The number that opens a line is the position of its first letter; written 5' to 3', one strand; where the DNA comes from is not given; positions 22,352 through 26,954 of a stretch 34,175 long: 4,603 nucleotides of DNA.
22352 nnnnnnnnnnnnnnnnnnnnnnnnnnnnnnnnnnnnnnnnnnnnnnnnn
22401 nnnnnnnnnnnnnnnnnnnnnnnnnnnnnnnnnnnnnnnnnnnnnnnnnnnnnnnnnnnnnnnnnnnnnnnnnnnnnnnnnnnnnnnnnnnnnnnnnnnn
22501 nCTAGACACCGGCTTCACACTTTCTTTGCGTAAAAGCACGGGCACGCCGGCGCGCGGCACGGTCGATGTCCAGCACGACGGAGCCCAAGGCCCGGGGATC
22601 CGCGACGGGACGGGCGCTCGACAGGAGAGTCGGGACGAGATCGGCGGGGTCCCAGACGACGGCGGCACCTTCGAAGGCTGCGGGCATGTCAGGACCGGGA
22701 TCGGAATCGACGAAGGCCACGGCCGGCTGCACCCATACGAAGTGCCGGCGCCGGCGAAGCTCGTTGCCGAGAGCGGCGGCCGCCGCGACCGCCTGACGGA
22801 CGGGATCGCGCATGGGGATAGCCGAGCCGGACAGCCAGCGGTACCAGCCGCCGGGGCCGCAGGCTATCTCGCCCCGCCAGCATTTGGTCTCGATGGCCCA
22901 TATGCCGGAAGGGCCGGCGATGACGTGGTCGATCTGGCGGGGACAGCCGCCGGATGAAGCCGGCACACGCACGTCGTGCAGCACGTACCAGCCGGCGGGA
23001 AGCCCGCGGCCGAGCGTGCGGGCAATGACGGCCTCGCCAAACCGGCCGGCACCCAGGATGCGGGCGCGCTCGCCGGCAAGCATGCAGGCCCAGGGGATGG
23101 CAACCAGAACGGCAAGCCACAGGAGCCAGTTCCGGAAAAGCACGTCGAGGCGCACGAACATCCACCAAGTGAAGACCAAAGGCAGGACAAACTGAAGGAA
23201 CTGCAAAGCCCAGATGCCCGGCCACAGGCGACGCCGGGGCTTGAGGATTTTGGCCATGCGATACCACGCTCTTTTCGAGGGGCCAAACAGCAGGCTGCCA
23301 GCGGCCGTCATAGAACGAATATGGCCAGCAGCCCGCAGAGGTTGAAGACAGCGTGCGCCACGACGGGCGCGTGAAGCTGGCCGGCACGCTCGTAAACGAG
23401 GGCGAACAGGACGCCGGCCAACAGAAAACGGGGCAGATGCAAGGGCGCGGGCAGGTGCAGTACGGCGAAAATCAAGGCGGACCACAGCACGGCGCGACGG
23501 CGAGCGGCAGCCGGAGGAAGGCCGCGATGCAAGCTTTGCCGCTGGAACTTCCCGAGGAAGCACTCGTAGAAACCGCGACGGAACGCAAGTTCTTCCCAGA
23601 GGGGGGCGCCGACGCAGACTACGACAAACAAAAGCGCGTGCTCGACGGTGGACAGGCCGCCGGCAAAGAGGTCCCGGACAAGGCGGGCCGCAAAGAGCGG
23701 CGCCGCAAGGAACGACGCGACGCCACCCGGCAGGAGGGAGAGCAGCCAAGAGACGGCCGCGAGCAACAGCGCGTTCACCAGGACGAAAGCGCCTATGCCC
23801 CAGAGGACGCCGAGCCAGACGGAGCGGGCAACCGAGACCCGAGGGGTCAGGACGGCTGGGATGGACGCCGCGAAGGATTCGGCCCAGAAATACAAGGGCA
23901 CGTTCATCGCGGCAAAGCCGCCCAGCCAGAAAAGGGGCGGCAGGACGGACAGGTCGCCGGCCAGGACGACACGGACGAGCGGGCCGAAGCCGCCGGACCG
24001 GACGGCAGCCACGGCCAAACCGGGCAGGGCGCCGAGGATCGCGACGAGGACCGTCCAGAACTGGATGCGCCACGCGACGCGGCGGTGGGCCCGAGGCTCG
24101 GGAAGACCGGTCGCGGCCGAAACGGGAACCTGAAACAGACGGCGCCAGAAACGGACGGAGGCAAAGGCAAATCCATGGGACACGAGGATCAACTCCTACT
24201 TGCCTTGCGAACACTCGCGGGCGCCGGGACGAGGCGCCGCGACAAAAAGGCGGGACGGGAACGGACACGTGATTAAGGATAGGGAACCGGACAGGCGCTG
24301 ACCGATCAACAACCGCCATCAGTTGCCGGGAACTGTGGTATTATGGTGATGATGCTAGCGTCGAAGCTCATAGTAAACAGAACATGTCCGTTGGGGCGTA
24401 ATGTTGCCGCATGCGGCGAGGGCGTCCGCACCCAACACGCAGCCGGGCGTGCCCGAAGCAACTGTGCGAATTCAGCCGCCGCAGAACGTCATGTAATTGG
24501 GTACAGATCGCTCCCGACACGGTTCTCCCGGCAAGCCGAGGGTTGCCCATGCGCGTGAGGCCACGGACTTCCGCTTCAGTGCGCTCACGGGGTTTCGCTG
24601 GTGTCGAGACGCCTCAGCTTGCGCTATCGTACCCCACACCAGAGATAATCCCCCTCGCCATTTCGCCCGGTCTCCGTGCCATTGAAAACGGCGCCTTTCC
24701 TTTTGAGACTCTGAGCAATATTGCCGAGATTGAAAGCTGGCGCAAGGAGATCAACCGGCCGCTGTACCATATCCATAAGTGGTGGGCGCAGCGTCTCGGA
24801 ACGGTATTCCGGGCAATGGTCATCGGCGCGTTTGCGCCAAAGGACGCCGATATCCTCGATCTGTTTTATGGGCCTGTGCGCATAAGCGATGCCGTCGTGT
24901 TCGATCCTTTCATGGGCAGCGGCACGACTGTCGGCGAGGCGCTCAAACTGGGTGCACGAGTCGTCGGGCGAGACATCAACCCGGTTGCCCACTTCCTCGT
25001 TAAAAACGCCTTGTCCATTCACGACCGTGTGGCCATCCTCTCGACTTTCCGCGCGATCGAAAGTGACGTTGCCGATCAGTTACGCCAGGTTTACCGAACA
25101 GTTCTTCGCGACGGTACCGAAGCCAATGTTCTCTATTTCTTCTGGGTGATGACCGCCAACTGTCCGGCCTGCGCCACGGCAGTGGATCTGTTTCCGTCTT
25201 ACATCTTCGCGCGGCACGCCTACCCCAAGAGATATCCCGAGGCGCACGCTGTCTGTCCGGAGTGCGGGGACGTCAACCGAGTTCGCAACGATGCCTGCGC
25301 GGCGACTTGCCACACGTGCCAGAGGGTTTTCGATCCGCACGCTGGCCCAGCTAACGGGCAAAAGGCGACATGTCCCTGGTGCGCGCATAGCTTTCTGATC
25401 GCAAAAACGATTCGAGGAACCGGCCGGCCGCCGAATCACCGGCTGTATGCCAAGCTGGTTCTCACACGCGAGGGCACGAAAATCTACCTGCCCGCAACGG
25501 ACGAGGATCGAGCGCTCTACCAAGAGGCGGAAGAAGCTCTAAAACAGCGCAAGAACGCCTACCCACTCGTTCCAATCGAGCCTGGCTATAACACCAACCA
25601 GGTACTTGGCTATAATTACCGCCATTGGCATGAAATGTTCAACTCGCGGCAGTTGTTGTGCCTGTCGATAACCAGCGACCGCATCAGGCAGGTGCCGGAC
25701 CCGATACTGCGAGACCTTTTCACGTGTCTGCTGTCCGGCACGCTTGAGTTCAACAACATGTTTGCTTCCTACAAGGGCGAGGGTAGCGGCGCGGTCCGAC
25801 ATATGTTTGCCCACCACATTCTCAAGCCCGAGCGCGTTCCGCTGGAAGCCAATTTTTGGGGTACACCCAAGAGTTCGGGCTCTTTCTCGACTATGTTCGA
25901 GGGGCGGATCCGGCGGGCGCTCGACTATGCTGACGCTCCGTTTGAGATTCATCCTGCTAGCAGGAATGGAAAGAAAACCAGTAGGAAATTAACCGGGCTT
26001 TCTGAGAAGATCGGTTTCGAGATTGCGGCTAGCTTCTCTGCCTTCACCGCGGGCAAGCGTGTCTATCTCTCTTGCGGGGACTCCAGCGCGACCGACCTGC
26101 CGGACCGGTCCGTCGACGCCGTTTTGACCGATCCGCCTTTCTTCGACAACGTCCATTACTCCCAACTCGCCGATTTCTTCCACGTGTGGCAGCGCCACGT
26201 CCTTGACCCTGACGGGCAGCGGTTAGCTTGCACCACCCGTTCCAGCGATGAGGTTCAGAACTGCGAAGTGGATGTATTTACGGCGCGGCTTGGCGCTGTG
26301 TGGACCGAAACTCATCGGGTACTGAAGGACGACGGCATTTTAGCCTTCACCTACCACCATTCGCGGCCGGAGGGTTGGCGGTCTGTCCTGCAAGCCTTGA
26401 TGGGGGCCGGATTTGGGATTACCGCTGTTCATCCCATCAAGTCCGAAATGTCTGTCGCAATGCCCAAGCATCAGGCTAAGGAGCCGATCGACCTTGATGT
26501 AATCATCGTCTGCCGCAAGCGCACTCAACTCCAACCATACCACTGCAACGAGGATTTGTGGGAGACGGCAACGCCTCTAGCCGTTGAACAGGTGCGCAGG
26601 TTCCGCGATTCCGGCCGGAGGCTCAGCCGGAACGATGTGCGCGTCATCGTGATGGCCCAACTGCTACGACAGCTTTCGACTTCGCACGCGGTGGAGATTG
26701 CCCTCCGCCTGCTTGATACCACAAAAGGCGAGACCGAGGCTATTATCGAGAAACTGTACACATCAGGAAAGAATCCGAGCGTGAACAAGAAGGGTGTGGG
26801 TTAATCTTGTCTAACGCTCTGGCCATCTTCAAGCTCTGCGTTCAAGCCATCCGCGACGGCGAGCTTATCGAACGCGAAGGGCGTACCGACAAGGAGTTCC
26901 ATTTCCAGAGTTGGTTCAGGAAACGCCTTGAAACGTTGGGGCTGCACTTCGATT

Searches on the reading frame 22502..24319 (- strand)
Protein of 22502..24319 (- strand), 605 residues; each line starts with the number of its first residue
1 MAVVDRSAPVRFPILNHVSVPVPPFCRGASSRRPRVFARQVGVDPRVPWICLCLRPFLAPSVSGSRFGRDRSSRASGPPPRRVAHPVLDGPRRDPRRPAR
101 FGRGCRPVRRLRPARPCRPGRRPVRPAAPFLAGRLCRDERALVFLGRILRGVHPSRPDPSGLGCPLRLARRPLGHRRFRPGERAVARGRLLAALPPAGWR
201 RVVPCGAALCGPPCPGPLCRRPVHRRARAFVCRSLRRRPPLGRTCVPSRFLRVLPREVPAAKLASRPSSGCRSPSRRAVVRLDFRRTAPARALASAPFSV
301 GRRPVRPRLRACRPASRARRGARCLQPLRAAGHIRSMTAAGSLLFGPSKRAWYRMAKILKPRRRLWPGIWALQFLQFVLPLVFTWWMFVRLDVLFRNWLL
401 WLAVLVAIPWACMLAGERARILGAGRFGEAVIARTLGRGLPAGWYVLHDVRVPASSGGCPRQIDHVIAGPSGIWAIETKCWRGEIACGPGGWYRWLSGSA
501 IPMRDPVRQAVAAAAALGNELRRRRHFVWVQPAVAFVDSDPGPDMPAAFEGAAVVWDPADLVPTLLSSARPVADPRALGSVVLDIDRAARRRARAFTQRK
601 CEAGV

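Call 63: search_protein_families(library=pfam, proteins=[window:22502-24319:-], max_evalue=0.01)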
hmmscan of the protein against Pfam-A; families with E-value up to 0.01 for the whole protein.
window:22502-24319:- (605 aa): 1 family
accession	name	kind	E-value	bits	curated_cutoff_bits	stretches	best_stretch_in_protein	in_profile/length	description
PF08378.17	NERD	-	2.9e-20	73.3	22.1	1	425-537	2-111/111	Nuclease-related domain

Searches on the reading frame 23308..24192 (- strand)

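Call 9: search_protein_families(library=pfam, proteins=[window:23308-24192:-], max_evalue=0.01)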
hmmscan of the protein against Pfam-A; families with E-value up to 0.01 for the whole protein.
window:23308-24192:- (294 aa): 1 family
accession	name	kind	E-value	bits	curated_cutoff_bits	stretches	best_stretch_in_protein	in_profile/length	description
PF02517.21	Rce1-like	-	5.5e-16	59.1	22.4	1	186-285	5-92/93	Type II CAAX prenyl endopeptidase Rce1-like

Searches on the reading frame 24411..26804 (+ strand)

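Call 63: search_protein_families(library=pfam, proteins=[window:24411-26804:+], max_evalue=0.01)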
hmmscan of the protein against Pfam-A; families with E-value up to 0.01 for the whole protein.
window:24411-26804:+ (797 aa): 3 families
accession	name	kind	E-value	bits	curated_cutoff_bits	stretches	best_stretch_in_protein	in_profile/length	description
PF01555.25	N6_N4_Mtase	-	3.2e-11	44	26.7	1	160-192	182-214/221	DNA methylase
PF08241.18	Methyltransf_11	-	0.0022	19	21.2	0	601-646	50-95/95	Methyltransferase domain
PF01170.24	UPF0020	-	0.0065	16.6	22.3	0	547-582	99-136/197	RMKL-like, methyltransferase domain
